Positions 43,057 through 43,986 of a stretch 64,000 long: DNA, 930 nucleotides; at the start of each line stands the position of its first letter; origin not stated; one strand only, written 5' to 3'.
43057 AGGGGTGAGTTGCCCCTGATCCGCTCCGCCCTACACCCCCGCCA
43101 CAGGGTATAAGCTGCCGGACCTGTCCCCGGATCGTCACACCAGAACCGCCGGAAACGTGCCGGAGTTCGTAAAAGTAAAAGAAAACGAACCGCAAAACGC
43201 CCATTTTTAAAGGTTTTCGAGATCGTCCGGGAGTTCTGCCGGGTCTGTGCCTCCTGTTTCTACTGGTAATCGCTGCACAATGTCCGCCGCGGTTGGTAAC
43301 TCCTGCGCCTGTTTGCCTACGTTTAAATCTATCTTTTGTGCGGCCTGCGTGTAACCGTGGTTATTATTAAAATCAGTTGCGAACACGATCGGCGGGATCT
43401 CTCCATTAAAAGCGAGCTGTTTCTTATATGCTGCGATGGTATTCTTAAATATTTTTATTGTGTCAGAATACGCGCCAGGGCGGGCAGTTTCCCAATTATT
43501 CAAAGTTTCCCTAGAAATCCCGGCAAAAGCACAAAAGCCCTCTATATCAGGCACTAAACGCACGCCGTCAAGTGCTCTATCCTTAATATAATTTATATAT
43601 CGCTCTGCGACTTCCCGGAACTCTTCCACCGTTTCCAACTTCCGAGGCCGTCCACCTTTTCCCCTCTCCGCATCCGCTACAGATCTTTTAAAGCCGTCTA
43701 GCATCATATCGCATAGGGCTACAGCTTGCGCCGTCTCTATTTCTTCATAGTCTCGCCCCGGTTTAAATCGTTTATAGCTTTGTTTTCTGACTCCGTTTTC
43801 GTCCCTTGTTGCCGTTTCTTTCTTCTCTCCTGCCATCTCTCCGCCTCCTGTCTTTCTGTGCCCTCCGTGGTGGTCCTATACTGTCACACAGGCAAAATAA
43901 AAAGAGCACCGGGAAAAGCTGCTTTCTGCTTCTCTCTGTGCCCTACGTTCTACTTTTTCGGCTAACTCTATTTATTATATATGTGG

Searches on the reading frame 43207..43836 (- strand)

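Call 67: search_protein_families(library=pfam, proteins=[window:43207-43836:-], max_evalue=0.001)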
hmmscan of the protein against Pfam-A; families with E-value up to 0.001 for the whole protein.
window:43207-43836:- (209 aa): 1 family
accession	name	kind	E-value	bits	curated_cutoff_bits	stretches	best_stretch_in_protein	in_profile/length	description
PF16677.11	GP3_package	-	2.9e-11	43.9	29.4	1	62-164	1-101/105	DNA-packaging protein gp3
